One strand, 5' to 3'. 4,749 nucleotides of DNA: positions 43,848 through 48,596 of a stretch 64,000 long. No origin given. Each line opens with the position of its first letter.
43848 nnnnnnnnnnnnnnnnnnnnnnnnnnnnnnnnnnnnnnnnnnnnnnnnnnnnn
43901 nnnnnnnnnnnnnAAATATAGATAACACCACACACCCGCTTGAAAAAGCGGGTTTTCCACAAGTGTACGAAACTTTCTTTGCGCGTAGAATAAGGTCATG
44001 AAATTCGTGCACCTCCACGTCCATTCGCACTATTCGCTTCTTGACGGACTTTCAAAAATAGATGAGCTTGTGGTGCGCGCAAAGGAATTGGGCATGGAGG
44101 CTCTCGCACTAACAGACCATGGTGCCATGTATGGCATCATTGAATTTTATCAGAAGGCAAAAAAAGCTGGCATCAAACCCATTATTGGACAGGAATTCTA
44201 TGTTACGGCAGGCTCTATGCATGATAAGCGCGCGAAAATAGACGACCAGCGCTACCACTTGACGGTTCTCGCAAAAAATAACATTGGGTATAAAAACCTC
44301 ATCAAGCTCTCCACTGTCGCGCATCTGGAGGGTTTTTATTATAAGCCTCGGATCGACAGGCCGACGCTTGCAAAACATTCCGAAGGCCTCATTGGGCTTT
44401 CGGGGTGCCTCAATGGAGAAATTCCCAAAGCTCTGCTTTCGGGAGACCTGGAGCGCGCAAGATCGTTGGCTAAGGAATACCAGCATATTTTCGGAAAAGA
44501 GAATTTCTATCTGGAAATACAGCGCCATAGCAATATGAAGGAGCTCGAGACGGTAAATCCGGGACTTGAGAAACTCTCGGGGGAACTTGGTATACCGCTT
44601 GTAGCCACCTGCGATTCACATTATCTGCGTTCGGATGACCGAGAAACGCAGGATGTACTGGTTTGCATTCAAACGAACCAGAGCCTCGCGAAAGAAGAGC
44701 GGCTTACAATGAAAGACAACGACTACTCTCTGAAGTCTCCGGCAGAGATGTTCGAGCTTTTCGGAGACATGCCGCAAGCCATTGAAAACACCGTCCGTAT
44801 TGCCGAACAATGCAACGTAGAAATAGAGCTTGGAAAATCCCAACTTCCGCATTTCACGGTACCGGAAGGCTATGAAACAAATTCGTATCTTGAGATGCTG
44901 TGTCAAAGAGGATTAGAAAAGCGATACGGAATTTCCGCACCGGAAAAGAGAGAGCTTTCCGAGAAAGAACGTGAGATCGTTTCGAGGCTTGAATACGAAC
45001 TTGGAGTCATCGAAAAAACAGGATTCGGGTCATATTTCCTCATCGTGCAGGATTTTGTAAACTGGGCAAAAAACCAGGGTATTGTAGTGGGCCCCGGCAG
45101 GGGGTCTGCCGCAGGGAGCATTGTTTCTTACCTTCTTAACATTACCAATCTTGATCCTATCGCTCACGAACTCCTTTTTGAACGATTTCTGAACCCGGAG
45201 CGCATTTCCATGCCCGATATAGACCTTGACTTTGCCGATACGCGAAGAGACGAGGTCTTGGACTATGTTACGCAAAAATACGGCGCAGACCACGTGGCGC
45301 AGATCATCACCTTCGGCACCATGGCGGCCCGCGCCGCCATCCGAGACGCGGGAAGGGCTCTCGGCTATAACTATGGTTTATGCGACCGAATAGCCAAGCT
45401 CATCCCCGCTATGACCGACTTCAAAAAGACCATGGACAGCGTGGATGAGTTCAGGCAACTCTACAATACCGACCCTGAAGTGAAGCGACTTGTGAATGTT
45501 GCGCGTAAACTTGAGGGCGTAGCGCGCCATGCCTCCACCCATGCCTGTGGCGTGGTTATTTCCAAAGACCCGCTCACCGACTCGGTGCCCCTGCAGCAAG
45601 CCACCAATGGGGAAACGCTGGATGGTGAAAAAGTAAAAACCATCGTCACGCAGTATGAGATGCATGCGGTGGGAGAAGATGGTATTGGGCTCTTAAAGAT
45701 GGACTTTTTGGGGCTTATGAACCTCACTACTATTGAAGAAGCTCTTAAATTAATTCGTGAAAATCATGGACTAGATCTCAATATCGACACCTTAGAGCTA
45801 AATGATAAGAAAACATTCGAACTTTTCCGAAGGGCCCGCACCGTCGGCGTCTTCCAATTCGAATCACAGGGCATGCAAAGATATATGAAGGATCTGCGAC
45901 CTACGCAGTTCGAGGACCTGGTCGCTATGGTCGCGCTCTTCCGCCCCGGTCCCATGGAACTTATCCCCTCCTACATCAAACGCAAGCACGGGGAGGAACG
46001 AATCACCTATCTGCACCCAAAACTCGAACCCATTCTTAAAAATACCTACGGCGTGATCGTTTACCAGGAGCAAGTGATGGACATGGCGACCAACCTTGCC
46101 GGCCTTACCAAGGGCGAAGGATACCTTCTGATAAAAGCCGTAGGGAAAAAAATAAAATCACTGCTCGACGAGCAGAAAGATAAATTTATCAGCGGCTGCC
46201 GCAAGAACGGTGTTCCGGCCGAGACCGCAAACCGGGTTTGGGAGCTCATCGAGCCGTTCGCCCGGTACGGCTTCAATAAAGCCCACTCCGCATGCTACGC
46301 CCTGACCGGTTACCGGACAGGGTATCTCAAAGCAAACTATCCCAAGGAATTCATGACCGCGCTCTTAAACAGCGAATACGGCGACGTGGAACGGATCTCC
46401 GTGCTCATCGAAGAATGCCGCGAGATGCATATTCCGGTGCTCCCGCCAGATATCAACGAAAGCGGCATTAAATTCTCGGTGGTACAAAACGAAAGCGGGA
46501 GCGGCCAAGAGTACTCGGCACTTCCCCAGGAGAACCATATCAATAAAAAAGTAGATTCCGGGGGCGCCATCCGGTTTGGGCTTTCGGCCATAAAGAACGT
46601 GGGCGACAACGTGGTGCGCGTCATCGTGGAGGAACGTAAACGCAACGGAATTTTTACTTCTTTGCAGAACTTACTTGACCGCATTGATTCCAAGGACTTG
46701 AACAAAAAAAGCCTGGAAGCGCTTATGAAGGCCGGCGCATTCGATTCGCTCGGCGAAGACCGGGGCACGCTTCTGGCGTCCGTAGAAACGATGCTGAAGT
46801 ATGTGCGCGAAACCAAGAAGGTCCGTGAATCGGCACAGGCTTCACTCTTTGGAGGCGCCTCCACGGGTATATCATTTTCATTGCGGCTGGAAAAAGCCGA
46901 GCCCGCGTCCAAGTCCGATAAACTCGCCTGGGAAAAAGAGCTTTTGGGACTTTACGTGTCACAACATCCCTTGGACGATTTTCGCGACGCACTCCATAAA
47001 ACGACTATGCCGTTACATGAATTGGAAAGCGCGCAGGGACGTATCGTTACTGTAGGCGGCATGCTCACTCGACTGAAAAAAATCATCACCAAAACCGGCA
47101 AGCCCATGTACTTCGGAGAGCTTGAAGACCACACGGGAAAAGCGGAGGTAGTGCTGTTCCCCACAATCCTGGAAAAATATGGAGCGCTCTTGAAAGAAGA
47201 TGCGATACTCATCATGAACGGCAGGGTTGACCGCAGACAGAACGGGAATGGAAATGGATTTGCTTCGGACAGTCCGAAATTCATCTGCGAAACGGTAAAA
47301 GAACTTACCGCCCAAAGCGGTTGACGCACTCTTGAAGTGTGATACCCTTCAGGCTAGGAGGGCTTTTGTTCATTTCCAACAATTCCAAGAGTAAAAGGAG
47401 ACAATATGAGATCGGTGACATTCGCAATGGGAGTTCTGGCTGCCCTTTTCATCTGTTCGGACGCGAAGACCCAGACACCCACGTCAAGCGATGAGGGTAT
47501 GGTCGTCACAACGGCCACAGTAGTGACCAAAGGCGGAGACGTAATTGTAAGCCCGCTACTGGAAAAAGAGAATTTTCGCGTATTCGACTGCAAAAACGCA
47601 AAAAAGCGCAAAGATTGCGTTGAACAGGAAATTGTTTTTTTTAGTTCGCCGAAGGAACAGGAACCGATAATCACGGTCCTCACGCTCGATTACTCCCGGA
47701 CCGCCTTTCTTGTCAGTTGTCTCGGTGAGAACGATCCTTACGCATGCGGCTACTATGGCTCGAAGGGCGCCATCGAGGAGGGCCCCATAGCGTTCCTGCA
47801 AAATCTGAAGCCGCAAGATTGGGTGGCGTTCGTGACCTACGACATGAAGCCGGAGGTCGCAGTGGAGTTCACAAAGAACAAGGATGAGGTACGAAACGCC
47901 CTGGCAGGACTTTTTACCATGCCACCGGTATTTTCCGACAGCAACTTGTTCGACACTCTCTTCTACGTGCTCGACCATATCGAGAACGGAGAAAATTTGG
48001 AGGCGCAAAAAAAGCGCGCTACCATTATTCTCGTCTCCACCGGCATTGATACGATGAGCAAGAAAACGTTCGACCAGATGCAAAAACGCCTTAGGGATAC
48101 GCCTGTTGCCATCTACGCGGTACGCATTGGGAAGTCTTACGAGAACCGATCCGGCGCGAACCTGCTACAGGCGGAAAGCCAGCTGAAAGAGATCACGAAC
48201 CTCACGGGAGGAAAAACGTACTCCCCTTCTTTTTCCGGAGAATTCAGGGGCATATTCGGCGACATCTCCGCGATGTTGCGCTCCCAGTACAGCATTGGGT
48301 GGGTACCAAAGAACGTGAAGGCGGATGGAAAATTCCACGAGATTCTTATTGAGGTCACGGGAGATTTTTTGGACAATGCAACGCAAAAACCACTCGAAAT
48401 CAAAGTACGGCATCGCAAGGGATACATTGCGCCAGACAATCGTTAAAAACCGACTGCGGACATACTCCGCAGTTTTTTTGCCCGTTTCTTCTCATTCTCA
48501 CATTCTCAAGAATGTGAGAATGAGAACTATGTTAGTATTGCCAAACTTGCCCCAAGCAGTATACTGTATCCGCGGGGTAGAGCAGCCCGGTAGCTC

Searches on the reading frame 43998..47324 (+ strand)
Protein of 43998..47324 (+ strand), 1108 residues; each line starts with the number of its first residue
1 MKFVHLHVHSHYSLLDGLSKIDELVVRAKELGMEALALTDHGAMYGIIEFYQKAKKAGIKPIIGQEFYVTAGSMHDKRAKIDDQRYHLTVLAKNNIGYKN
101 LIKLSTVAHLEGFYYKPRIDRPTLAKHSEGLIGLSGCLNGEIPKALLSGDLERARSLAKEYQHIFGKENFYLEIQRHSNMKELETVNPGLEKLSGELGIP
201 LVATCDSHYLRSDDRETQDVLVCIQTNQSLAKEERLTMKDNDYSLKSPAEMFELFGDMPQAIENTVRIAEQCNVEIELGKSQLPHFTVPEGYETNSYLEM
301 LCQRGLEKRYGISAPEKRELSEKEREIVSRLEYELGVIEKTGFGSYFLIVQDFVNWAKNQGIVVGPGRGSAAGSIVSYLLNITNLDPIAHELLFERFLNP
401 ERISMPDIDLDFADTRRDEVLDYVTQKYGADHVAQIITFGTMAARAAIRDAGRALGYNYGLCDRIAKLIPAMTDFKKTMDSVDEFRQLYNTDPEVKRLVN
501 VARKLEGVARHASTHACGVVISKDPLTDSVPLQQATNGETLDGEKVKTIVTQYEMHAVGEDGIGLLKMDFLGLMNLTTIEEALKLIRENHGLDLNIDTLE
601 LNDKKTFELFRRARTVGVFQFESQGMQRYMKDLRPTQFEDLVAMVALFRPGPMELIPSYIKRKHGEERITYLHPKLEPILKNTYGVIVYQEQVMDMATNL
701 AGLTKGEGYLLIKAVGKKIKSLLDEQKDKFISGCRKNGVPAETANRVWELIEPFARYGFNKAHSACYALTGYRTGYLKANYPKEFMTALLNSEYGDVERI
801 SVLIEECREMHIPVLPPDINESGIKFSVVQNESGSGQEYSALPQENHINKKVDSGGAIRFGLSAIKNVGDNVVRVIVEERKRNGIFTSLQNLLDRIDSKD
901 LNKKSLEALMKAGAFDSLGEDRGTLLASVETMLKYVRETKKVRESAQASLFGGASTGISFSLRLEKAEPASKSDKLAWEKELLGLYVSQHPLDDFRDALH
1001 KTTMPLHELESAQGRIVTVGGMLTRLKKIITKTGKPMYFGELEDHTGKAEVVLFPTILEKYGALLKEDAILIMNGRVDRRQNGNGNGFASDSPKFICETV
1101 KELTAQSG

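Call 11: search_protein_families(library=pfam, proteins=[window:43998-47324:+], max_evalue=0.001)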
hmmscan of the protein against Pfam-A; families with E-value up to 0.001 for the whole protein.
window:43998-47324:+ (1108 aa): 5 families
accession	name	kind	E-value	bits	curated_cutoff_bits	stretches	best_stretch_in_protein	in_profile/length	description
PF07733.18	DNA_pol3_alpha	-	1.2e-101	340.1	23.9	1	296-572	1-260/260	Bacterial DNA polymerase III alpha NTPase domain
PF17657.6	DNA_pol3_finger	-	1.7e-62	210.1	22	1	575-738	1-166/166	Bacterial DNA polymerase III alpha subunit finger domain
PF02811.25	PHP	-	1.8e-61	207.7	26.4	1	5-177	1-164/164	PHP domain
PF14579.12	HHH_6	-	3.6e-28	98.1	25.6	1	812-924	2-89/90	Helix-hairpin-helix motif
PF01336.31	tRNA_anti-codon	-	3.3e-10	40.2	27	1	1017-1083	1-63/75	OB-fold nucleic acid binding domain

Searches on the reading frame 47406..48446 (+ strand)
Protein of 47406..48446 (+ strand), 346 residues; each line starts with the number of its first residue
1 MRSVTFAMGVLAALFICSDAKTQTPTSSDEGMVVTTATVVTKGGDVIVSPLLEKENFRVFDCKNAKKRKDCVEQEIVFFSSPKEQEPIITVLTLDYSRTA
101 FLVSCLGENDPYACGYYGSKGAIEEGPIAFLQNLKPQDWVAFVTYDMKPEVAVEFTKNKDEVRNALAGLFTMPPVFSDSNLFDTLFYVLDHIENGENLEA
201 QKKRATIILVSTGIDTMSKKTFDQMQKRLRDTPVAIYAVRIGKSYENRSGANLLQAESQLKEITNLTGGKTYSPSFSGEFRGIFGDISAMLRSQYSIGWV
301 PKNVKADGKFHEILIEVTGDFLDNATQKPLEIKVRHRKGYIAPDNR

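Call 56: search_protein_families(library=pfam, proteins=[window:47406-48446:+], max_evalue=0.001)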
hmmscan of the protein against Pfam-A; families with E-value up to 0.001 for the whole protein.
window:47406-48446:+ (346 aa): 1 family
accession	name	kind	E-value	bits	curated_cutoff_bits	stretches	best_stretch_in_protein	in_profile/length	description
PF13519.12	VWA_2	-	0.00024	22.1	27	1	128-211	29-104/107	von Willebrand factor type A domain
